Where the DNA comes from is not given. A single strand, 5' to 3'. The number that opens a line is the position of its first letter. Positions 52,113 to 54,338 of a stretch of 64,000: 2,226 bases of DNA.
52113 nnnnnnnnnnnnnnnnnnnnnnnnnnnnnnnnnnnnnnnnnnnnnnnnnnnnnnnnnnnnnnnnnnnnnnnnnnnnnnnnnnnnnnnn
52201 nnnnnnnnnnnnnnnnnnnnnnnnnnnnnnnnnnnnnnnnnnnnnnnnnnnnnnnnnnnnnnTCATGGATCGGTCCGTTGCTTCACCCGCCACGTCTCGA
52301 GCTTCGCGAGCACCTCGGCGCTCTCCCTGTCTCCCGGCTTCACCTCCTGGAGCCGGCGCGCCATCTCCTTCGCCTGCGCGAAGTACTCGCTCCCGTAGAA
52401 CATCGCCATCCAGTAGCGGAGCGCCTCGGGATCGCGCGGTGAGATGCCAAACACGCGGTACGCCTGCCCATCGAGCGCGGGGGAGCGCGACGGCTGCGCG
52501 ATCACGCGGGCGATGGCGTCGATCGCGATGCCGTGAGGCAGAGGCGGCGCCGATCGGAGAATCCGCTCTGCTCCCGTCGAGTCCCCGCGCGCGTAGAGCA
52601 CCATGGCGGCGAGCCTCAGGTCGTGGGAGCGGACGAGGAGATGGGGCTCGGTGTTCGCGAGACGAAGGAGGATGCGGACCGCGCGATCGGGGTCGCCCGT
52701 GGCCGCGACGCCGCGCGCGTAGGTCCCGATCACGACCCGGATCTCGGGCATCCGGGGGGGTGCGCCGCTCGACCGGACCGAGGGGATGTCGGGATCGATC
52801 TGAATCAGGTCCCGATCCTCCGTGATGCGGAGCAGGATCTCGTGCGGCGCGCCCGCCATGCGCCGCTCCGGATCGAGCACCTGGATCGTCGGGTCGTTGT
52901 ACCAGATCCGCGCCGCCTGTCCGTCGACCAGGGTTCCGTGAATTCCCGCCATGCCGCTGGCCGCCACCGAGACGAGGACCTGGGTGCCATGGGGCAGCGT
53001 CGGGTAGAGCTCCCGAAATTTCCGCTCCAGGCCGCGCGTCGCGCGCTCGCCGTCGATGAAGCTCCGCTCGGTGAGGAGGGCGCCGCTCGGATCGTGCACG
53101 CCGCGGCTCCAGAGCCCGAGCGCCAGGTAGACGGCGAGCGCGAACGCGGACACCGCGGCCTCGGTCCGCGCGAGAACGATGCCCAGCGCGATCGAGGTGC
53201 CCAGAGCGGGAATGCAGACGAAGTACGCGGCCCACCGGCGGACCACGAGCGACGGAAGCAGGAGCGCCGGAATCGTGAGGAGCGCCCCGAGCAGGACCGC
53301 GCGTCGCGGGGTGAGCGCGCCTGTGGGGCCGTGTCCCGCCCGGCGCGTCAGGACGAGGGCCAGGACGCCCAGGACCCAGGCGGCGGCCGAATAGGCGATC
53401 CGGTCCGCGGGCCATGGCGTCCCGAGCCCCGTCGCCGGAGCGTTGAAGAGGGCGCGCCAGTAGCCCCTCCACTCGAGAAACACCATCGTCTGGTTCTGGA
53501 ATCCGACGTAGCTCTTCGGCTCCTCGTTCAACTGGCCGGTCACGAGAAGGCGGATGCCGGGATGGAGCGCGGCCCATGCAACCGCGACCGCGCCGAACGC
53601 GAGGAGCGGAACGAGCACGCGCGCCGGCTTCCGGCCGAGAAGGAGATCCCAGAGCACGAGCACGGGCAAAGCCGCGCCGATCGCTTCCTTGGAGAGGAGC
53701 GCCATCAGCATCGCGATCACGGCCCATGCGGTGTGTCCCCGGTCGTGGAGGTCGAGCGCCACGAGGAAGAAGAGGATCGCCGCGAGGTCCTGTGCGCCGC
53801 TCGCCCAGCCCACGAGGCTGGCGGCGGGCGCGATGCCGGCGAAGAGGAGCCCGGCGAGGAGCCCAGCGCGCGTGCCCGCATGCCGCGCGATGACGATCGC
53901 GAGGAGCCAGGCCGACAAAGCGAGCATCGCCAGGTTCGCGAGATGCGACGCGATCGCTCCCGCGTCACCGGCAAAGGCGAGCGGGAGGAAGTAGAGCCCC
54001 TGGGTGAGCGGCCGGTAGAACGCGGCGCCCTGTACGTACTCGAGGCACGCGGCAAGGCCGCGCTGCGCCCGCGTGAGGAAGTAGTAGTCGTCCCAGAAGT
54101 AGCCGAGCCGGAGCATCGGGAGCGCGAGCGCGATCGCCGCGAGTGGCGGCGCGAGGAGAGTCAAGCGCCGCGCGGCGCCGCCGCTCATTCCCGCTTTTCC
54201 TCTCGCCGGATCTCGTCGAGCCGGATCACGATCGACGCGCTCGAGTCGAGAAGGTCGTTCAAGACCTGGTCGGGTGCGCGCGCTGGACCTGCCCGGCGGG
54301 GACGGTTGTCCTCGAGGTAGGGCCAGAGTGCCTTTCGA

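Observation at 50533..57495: ECF sigma / anti-sigma pair followed by a three-gene translationally coupled envelope operon (transporter-HEAT fusion plus two GT-C-like polytopic proteins)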

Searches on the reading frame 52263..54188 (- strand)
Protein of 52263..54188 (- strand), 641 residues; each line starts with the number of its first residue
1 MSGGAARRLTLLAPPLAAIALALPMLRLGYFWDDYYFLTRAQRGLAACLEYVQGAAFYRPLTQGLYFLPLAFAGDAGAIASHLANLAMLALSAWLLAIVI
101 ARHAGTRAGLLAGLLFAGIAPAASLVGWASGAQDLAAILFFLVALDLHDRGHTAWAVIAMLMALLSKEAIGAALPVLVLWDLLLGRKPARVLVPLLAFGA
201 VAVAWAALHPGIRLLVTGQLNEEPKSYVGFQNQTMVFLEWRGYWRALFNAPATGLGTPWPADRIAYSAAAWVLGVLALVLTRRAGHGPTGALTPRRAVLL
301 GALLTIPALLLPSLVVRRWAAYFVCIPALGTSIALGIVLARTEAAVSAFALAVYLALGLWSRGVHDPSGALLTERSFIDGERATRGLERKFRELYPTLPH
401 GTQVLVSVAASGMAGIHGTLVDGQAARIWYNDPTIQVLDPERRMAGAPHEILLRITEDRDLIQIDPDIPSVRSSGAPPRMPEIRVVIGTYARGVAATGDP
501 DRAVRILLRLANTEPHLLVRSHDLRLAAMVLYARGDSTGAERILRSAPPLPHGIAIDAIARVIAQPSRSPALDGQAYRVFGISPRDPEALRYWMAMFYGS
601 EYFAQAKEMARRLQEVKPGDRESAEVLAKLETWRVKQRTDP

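Call 5: search_protein_families(library=pfam, proteins=[window:52263-54188:-], max_evalue=0.01)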
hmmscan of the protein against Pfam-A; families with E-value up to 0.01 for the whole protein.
window:52263-54188:- (641 aa): 2 families
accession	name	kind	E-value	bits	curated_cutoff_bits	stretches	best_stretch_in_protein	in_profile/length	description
PF13428.12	TPR_14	-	1.9e-05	25.4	23.5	0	587-630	1-44/44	Tetratricopeptide repeat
PF14559.12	TPR_19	-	0.0065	17.2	25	0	496-549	3-53/68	Tetratricopeptide repeat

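Call 6: search_protein_families(library=ncbifam, proteins=[window:52263-54188:-], max_evalue=0.01)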
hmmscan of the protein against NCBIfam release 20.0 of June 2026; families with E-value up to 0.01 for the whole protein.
window:52263-54188:- (641 aa): 0 families

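Call 7: find_homologous_proteins(query=window:52263-54188:-)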
Query window:52263-54188:- (641 aa): 40 proteins with E <= 0.001 among 8000 candidates.
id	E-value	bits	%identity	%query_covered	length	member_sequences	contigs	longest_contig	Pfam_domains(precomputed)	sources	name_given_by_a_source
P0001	0.0e+0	1384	99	100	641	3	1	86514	-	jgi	jgi:hypothetical protein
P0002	0.0e+0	1263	91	99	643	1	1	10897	-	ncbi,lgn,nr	ncbi:MAG TPA: hypothetical protein VFR25_07060 [Candidatus Eisenbacteria bacterium]|nr:hypothetical 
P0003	0.0e+0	1242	89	99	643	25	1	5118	-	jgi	-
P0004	0.0e+0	1176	85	96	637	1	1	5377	-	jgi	jgi:hypothetical protein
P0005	0.0e+0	1171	84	96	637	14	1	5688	-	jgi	-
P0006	0.0e+0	1170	83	99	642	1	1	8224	-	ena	-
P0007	0.0e+0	1150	83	98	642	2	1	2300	-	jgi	jgi:hypothetical protein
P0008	0.0e+0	1131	82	99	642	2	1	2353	-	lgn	-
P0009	0.0e+0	1129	81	99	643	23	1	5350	-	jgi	jgi:hypothetical protein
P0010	0.0e+0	1128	83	95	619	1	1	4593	-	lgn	-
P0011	0.0e+0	1126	85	93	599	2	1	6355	-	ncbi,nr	ncbi:MAG TPA: hypothetical protein VJX91_00800, partial [Candidatus Eisenbacteria bacterium]|nr:hypo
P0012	3.1e-276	936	72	94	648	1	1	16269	-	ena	-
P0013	7.1e-276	935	71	94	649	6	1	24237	-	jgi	jgi:hypothetical protein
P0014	8.1e-262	889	65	99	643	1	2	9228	-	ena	-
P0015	2.4e-212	725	79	64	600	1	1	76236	-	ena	-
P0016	6.2e-205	701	55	97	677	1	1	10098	-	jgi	jgi:hypothetical protein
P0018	7.6e-191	654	51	96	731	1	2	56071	-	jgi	-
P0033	2.1e-133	464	42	97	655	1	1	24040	-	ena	-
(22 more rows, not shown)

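Call 16: search_protein_families(library=pfam, alignment_id=A1, max_evalue=0.1)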
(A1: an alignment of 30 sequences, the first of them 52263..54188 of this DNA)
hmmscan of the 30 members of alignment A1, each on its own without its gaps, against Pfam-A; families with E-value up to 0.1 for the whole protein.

A. member 1, window:52263-54188:- (641 aa): 2 families
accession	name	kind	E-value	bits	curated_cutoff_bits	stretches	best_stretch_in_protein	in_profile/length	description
PF13428.12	TPR_14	-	1.9e-05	25.4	23.5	0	587-630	1-44/44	Tetratricopeptide repeat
PF14559.12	TPR_19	-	0.0065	17.2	25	0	496-549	3-53/68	Tetratricopeptide repeat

B. families by the number of members that match (of 30 scanned): 12 families
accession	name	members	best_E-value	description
PF14559.12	TPR_19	13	1.6e-05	Tetratricopeptide repeat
PF13428.12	TPR_14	13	1.9e-05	Tetratricopeptide repeat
PF13231.12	PMT_2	11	1.3e-05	Dolichyl-phosphate-mannose-protein mannosyltransferase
PF15971.10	Mannosyl_trans4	1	0.00079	DolP-mannose mannosyltransferase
PF09594.16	GT87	1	0.0067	Glycosyltransferase family 87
PF19523.4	DUF6053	1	0.011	Family of unknown function (DUF6053)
PF24549.1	DUF7602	1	0.015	Domain of unknown function (DUF7602)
PF11625.14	DUF3253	1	0.036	Protein of unknown function (DUF3253)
PF12688.13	TPR_5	1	0.038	Tetratrico peptide repeat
PF06420.17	Mgm101p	1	0.05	Mitochondrial genome maintenance MGM101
PF03704.23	BTAD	1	0.075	Bacterial transcriptional activator domain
PF24377.1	DUF7533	1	0.08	Family of unknown function (DUF7533)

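Call 17: search_solved_structures(query=A1, max_evalue=1)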
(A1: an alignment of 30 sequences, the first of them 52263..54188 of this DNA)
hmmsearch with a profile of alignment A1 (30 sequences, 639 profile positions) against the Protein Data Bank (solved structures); distinct sequences matched with E-value up to 1: 7.
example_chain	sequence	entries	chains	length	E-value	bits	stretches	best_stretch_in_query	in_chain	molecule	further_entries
7obi_A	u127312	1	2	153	0.005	18.3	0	577-632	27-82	CTPR-rv4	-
6dr3_A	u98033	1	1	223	0.0054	18.2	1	492-553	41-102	Penicillin-binding protein activator LpoA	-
2mhk_A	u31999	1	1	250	0.0067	17.9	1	492-553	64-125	Penicillin-binding protein activator LpoA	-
3aei_A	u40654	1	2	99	0.22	12.9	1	429-483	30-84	Prefoldin beta subunit 2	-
5hrz_A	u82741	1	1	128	0.34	12.3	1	575-633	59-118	TPR domain protein 1na0C3_3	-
1na0_A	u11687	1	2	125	0.48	11.8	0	578-633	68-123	designed protein CTPR3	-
1na3_A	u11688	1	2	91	0.7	11.2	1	578-633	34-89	designed protein CTPR2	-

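Call 23: predict_structure(alignment_id=A1)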
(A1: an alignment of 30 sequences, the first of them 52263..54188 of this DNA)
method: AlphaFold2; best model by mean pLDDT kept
length: 641 residues; sequences in the alignment: 30
mean_pLDDT: 90.3   pTM: 0.88
mean pLDDT of the five models: 90.3, 90.2, 88.7, 85.1, 84.9
residues with pLDDT >= 90: 471; 70-90: 137; 50-70: 23; < 50: 10
segments of 3 or more residues with pLDDT < 50: 634-641
pLDDT, mean of each block of 10 residues (from residue 1): 74 97 94 93 93 82 96 92 98 98 95 97 94 97 97 97 95 95 85 94 92 77 62 80 93 90 95 93 66 93 94 82 94 97 94 96 84 88 93 94 93 84 94 95 93 92 89 86 93 96 96 93 97 97 96 94 90 96 95 88 83 95 88 41 32
secondary structure, 60 per line:
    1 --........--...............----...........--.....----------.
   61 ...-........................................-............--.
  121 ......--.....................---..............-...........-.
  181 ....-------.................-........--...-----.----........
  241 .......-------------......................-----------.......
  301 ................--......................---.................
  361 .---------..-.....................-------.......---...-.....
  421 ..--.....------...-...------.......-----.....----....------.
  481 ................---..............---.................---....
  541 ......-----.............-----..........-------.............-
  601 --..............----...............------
elements in order: H3-10 H13-27 H32-42 H45-49 H60-63 H65-104 H106-117 H120-126 H129-149 H153-166 H168-178 H180-184 H192-208 H210-217 H233-247 H261-282 H294-315 H321-340 H344-361 H374-394 E402-408 H416-422 H425-429 E436-438 E449-455 E461-465 E470-473 H480-496 H500-513 H517-533 H537-546 H552-564 H570-579 H587-599 H603-616 H621-635

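Call 27: find_encoding_contigs(protein=P0018, flank=10000, max_places=2)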
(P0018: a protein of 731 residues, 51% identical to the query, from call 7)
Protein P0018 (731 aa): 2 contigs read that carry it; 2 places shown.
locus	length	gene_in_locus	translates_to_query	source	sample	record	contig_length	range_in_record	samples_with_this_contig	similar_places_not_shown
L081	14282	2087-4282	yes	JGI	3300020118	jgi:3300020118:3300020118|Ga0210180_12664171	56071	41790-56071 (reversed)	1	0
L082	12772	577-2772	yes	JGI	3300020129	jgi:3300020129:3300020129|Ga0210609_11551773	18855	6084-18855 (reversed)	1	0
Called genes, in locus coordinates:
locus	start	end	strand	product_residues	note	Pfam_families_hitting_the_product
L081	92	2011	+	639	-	PF13860:FlgD_ig (weak)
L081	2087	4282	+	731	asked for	-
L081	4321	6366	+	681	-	-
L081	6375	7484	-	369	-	PF01817:CM_2, PF02153:PDH_N, PF20463:PDH_C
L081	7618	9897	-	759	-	-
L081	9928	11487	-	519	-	-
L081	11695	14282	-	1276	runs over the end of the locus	PF13860:FlgD_ig (weak)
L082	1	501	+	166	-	?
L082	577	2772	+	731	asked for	-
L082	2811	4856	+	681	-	-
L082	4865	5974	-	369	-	PF01817:CM_2, PF02153:PDH_N, PF20463:PDH_C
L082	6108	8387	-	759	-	-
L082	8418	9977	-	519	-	-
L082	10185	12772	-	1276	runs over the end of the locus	-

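Call 28: find_encoding_contigs(protein=P0033, flank=10000, max_places=2)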
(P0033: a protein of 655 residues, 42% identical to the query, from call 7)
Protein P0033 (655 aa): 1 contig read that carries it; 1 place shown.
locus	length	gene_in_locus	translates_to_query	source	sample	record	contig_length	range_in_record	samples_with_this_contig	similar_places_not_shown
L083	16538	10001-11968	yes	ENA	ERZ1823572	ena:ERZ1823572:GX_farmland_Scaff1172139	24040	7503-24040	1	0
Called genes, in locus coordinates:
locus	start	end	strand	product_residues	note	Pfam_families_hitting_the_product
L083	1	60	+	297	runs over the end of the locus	-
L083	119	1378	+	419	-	-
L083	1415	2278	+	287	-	PF00160:Pro_isomerase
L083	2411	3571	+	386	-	PF00266:Aminotran_5, PF01212:Beta_elim_lyase (faint)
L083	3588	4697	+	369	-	PF03054:tRNA_Me_trans, PF20259:tRNA_Me_trans_M, PF20258:tRNA_Me_trans_C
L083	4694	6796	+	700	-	PF03190:Thioredox_DsbH, PF13899:Thioredoxin_7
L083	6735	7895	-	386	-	PF02805:Ada_Zn_binding, PF00165:HTH_AraC, PF12833:HTH_18, PF01035:DNA_binding_1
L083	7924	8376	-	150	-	PF13380:CoA_binding_2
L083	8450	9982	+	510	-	-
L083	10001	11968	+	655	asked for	-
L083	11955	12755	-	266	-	PF14378:PAP2_3, PF01569:PAP2 (weak)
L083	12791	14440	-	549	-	PF13432:TPR_16 (faint), PF00515:TPR_1 (faint), PF07719:TPR_2 (faint), PF13181:TPR_8 (faint), PF13424:TPR_12 (faint), PF13431:TPR_17 (faint), PF14559:TPR_19 (faint), PF13374:TPR_10 (faint)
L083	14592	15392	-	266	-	PF00535:Glycos_transf_2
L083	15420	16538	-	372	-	?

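Call 65: find_encoding_contigs(protein=P0012, flank=10000, max_places=1)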
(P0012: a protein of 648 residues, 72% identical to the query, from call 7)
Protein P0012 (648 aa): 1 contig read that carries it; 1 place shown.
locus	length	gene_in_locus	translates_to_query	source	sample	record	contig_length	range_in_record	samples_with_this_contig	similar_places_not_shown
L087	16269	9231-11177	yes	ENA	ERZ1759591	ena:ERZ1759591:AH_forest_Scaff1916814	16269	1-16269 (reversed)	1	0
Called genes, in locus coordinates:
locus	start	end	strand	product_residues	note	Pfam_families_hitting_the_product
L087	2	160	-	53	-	?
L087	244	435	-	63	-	-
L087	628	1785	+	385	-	-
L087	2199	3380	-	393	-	PF13506:Glyco_transf_21, PF00535:Glycos_transf_2, PF13641:Glyco_tranf_2_3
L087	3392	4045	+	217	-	PF02627:CMD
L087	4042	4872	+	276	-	PF01678:DAP_epimerase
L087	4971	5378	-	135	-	PF19762:DUF6249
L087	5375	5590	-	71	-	-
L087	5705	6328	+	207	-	PF07638:Sigma70_ECF (weak), PF04542:Sigma70_r2, PF08281:Sigma70_r4_2, PF04545:Sigma70_r4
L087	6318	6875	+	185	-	-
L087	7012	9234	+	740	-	-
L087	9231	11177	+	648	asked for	-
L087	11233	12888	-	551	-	PF00069:Pkinase, PF07714:PK_Tyr_Ser-Thr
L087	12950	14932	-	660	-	PF00005:ABC_tran, PF02367:TsaE (faint), PF02463:SMC_N (faint), PF13555:AAA_29 (faint), PF00004:AAA (faint), PF12848:ABC_tran_Xtn, PF00005:ABC_tran, PF16326:ABC_tran_CTD, +6 more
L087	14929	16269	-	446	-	?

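Call 66: find_encoding_contigs(protein=P0016, flank=10000, max_places=1)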
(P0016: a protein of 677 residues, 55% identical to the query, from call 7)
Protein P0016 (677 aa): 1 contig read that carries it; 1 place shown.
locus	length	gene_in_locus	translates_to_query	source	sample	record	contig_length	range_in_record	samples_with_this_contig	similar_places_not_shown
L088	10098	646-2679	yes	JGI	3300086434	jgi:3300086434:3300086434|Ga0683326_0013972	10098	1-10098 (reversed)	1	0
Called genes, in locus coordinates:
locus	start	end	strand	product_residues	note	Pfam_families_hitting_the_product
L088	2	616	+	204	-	?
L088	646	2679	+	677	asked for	-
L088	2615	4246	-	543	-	-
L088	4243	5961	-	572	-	PF14716:HHH_8, PF14520:HHH_5 (weak), PF14791:DNA_pol_B_thumb, PF02811:PHP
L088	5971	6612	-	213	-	PF01596:Methyltransf_3, PF13578:Methyltransf_24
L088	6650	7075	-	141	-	PF09969:DUF2203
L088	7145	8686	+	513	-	PF01523:PmbA_TldD_1st, PF19290:PmbA_TldD_2nd, PF19289:PmbA_TldD_3rd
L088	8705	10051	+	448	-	PF01523:PmbA_TldD_1st, PF19290:PmbA_TldD_2nd (weak), PF19289:PmbA_TldD_3rd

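Call 84: search_protein_representatives(alignment_id=A1)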
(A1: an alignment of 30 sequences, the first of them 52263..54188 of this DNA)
Query: 30 sequences, 639 profile positions. Proteins with E-value up to 0.001 (for the whole library): 7685; up to 1e-10: 966; up to 1e-30: 252. The best 150 are listed.
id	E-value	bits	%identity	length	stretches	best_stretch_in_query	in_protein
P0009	2.5e-293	990.7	-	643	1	7-637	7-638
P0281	5.5e-270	913.5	-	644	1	8-632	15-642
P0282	5.1e-240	814.5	-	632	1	12-629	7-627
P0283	1.9e-231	786.3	-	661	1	11-636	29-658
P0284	3.8e-229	778.6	-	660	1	9-633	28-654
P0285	4.2e-220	748.8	-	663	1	7-635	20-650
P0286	1.3e-218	743.8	-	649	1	7-626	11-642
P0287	1.3e-218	743.8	-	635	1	12-629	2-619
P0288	1.2e-214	730.7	-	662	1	6-639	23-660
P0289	5.4e-214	728.6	-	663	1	6-638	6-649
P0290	1.1e-202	691.2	-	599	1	12-598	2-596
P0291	5.5e-202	688.9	-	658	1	9-632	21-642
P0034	7.9e-197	671.9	-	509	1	10-479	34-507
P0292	8.7e-193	658.5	-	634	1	17-633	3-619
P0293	6.6e-191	652.3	-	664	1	8-632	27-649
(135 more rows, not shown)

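Call 94: fold_search(model_id=the predicted structure, library=pdb)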
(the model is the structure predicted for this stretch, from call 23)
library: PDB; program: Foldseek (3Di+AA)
matches with E <= 10: 931; with E <= 0.001: 1
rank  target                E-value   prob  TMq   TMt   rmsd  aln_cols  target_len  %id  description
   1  5f15                  3.0e-04  1.00  0.33  0.37  14.2       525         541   14  Crystal Structure of ArnT from Cupriavidus metallidurans bound to Undecaprenyl phosphate (released 2016-02-17)
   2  5ezm                  1.4e-03  1.00  0.28  0.32  15.0       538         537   16  Crystal Structure of ArnT from Cupriavidus metallidurans in the apo state (released 2016-02-17)
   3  7oci_F                1.6e-03  1.00  0.36  0.36  13.0       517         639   12  Cryo-EM structure of yeast Ost6p containing oligosaccharyltransferase complex (released 2022-02-16)
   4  9s6s_A                3.8e-03  1.00  0.37  0.42   9.2       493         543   14  Ternary cryo-EM structure of human ALG9 with Dol25-PP-GlcNAc2Man6, Dol25-P-Man and Fab (released 2026-03-18)
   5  6gxc_A                4.0e-03  1.00  0.33  0.31  11.5       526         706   13  Bacterial oligosaccharyltransferase PglB in complex with an inhibitory peptide and a reactive lipid-linked oligosaccha (released 2018-11-14)
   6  9n9j_I                4.1e-03  1.00  0.36  0.34  21.5       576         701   13  Structure of a GRP94 folding intermediate engaged with a CCDC134- and FKBP11-bound secretory translocon (released 2025-11-19)
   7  8qvx_B                5.3e-03  0.85  0.14  0.19  27.1       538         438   11  Structure of the PBD of human SRP68/72 (cryoSPARC 3DFlex) (released 2024-10-30)
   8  5ogl_A                5.8e-03  1.00  0.33  0.30  11.6       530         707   12  Structure of bacterial oligosaccharyltransferase PglB in complex with an acceptor peptide and an lipid-linked oligosac (released 2017-10-25)
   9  8hmd_C                5.8e-03  0.77  0.14  0.08  25.9       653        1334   12  base module state 2 of Tetrahymena IFT-A (released 2023-06-14)
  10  3lca_A                6.0e-03  0.75  0.13  0.17  31.0       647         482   11  Structure of Tom71 complexed with Hsp70 Ssa1 C terminal tail indicating conformational plasticity (released 2010-12-22)
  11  6s7t_A                7.1e-03  1.00  0.36  0.33  20.0       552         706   13  Cryo-EM structure of human oligosaccharyltransferase complex OST-B (released 2019-12-18)
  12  9rtt_Q                7.4e-03  0.80  0.15  0.12  28.8       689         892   12  Activated Elongation Complex with IWS1 and ELOF1 (released 2025-09-03)
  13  5gmy_A                8.4e-03  1.00  0.34  0.27  19.3       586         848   15  Crystal structure of the Archaeoglobus fulgidus oligosaccharyltransferase (O29867_ARCFU) tethered with an acceptor pep (released 2017-02-01)
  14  6ezn_F                9.5e-03  1.00  0.34  0.34  13.3       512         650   10  Cryo-EM structure of the yeast oligosaccharyltransferase (OST) complex (released 2018-01-17)
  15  6ftg_5                1.2e-02  1.00  0.36  0.36  15.6       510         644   15  Subtomogram average of OST-containing ribosome-translocon complexes from canine rough microsomal membranes (released 2018-03-21)
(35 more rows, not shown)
